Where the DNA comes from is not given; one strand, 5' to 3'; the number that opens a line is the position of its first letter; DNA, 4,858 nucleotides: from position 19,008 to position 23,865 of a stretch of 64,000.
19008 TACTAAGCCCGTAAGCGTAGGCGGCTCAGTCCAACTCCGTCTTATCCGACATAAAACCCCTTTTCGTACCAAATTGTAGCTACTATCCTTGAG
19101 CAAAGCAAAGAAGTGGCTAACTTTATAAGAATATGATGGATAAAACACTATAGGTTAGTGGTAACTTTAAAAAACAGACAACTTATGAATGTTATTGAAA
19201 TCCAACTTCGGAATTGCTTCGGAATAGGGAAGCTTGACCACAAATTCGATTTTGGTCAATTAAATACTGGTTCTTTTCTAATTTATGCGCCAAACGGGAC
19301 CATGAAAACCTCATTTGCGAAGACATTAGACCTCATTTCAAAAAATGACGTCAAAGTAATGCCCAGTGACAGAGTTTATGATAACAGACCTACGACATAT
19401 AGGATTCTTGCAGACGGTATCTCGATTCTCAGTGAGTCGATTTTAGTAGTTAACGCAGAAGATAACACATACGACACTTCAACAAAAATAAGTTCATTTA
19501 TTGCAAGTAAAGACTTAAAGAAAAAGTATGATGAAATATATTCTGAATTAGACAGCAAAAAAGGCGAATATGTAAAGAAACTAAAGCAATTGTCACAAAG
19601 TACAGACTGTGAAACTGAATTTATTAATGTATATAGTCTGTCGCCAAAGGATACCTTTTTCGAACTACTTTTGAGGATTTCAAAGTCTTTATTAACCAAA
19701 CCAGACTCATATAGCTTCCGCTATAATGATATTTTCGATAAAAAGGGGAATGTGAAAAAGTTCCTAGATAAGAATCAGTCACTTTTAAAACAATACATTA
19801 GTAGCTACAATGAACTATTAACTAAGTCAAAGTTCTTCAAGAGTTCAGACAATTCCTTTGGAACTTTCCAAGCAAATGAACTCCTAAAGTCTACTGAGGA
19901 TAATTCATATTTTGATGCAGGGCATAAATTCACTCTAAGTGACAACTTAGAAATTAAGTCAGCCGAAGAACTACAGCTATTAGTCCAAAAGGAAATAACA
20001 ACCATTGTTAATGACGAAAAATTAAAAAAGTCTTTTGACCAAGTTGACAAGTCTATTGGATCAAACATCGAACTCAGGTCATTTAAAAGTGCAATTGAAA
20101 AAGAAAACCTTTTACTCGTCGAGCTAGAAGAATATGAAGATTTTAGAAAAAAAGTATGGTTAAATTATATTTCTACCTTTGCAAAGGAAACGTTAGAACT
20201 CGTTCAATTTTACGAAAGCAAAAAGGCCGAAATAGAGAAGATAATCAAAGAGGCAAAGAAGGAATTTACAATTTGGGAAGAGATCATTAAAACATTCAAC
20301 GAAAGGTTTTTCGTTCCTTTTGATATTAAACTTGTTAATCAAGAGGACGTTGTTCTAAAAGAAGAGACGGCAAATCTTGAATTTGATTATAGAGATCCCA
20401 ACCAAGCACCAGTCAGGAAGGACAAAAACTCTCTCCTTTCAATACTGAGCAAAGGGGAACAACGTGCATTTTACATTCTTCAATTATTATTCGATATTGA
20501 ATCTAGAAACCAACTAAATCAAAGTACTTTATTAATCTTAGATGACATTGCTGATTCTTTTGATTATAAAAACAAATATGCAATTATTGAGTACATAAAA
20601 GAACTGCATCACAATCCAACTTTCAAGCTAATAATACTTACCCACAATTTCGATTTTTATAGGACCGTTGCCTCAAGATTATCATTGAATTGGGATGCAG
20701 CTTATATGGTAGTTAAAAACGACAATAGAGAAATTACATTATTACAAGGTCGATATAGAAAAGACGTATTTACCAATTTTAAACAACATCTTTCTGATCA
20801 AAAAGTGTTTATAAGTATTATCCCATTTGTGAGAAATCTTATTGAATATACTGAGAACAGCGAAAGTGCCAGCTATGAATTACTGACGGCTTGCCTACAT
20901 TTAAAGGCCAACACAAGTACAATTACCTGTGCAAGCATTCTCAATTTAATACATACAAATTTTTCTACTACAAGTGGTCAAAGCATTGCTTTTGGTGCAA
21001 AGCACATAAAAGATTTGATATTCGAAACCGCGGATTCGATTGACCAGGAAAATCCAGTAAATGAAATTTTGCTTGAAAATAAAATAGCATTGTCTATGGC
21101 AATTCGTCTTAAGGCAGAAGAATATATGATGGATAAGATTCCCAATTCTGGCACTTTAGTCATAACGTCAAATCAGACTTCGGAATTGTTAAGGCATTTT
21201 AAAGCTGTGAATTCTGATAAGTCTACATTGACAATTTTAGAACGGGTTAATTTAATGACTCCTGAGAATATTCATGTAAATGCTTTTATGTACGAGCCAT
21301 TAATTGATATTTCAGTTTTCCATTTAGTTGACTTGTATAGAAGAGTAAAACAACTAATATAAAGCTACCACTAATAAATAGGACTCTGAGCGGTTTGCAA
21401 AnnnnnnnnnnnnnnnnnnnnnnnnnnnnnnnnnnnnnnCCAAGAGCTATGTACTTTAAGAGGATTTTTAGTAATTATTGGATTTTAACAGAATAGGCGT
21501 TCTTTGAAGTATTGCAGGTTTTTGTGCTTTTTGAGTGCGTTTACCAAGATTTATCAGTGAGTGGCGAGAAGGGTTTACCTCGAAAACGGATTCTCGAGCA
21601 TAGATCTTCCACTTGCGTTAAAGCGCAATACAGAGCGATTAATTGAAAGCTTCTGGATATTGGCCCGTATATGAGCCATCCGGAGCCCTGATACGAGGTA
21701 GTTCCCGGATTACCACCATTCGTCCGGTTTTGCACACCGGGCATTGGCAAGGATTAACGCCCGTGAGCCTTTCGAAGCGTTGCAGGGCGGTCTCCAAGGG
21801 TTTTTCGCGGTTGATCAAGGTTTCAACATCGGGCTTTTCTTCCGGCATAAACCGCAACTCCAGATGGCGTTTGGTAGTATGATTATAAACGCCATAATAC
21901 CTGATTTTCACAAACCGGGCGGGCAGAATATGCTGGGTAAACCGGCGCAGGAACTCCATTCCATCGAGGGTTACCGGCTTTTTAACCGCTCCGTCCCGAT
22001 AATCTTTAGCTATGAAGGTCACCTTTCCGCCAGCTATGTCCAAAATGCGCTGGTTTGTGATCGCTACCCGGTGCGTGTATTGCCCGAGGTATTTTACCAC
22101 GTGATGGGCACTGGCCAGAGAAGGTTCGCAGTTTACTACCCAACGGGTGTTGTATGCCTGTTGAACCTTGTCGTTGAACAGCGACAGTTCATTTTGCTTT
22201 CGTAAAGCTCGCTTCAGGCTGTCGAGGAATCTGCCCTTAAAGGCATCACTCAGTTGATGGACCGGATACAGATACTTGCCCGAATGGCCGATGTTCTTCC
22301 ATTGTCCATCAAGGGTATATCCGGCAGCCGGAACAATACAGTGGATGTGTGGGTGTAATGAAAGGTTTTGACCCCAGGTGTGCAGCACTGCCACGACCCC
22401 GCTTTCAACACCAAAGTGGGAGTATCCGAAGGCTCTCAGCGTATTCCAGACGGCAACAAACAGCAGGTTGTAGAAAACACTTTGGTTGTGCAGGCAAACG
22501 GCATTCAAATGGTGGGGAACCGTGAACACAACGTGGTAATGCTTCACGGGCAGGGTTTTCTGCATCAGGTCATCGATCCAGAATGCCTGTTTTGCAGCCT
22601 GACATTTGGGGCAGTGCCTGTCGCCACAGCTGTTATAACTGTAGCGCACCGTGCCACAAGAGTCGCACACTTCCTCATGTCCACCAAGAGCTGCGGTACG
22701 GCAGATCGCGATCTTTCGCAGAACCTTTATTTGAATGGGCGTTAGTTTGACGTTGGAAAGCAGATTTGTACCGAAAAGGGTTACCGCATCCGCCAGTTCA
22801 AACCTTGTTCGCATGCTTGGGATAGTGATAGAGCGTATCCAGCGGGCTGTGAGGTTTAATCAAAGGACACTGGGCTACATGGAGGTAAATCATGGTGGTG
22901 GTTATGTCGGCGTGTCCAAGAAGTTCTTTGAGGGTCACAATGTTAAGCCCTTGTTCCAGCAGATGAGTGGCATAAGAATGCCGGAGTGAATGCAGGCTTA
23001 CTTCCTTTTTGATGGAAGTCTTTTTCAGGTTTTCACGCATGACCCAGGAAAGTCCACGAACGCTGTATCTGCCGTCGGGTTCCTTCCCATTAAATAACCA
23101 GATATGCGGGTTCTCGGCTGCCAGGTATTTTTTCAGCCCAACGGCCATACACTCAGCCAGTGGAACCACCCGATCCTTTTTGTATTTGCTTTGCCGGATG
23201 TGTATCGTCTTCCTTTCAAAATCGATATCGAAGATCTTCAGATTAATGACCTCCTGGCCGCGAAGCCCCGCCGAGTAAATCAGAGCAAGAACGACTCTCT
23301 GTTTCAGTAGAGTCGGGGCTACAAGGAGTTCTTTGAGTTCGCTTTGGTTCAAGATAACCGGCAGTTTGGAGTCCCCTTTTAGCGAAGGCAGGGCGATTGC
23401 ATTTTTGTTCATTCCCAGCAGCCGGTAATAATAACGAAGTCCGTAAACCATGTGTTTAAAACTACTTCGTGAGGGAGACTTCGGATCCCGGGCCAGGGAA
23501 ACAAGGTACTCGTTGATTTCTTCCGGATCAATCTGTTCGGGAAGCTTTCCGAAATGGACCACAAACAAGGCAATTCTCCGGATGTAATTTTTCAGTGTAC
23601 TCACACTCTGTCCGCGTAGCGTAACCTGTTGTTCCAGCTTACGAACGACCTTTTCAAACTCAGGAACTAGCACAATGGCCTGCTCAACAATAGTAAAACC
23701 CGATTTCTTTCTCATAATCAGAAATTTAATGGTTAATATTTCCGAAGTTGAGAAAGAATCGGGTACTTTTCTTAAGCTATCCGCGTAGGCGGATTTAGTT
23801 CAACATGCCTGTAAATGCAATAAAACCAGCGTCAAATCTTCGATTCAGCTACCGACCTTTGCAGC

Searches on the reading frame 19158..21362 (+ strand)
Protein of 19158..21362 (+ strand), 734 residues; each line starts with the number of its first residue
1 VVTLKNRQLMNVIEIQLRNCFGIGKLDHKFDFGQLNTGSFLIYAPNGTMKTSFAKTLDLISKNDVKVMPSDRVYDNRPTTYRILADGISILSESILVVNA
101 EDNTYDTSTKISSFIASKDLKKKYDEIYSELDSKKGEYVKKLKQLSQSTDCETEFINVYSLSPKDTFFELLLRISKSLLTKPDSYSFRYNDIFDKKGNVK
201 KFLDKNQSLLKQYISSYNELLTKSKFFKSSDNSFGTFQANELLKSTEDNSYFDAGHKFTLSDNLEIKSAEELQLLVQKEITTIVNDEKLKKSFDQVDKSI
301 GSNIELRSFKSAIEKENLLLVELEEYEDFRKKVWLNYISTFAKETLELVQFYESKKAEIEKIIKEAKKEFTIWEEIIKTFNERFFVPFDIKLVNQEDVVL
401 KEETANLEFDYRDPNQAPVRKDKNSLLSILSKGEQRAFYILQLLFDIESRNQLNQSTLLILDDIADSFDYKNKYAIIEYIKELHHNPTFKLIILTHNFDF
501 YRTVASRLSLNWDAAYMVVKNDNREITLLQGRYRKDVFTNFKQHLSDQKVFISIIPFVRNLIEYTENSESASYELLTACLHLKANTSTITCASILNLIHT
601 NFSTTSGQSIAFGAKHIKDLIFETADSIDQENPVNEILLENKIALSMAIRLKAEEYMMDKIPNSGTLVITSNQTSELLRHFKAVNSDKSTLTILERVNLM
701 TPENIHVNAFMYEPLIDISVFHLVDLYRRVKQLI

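Call 35: search_protein_families(library=pfam, proteins=[window:19158-21362:+], max_evalue=0.01)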
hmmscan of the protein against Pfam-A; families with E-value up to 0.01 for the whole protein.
window:19158-21362:+ (734 aa): 1 family
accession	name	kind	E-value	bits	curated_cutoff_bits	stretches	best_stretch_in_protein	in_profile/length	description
PF02463.25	SMC_N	-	0.0004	20.3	40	1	292-504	135-205/220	RecF/RecN/SMC N terminal domain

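Call 36: search_protein_families(library=padloc, proteins=[window:19158-21362:+], max_evalue=0.001)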
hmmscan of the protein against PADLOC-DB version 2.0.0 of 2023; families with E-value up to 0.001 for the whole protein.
window:19158-21362:+ (734 aa): 3 families
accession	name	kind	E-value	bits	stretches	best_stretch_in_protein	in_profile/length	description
PDLC05023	PDC-S46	-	7.9e-251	832.7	1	10-733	1-718/719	-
PDLC04135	mad3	-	1.6e-07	29.2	1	251-507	112-333/374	mads_3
PDLC04140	mad8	-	0.00036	18.1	0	322-497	119-233/314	mads_8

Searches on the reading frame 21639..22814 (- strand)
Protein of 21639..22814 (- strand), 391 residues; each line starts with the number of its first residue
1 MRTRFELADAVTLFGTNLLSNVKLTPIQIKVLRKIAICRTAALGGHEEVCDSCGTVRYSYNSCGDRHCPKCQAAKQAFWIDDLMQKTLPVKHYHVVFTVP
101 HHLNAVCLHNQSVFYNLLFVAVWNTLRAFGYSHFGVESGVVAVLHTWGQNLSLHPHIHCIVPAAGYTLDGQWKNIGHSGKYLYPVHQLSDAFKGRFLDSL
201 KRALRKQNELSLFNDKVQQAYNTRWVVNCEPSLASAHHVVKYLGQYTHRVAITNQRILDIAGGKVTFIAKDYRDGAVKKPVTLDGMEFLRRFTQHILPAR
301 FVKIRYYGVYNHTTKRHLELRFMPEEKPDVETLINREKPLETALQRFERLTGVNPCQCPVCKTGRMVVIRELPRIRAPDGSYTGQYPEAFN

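Call 35: search_protein_families(library=pfam, proteins=[window:21639-22814:-], max_evalue=0.01)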
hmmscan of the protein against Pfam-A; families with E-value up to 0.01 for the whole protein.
window:21639-22814:- (391 aa): 2 families
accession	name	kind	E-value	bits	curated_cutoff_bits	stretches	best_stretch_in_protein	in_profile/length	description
PF04986.18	Y2_Tnp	-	3.9e-53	180.6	20.9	1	139-314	1-180/183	Putative transposase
PF14319.11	Zn_Tnp_IS91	-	2.3e-28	98.4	26.3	1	16-99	7-90/90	Transposase zinc-binding domain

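Call 36: search_protein_families(library=padloc, proteins=[window:21639-22814:-], max_evalue=0.001)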
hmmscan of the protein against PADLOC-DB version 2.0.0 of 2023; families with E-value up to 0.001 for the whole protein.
window:21639-22814:- (391 aa): 0 families

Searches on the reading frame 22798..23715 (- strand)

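Call 35: search_protein_families(library=pfam, proteins=[window:22798-23715:-], max_evalue=0.01)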
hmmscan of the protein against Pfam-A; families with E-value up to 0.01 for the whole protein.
window:22798-23715:- (305 aa): 3 families
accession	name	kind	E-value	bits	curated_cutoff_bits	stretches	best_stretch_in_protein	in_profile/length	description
PF00589.27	Phage_integrase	-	1e-33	116.9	27.1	1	122-281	3-169/172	Phage integrase family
PF13495.12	Phage_int_SAM_4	-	9.8e-10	39.1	27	1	26-99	4-77/85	Phage integrase, N-terminal SAM-like domain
PF02899.23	Phage_int_SAM_1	-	0.0037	17.9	22.3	0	34-100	12-79/83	Phage integrase, N-terminal SAM-like domain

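Call 36: search_protein_families(library=padloc, proteins=[window:22798-23715:-], max_evalue=0.001)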
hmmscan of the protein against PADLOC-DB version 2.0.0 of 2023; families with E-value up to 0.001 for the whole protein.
window:22798-23715:- (305 aa): 0 families
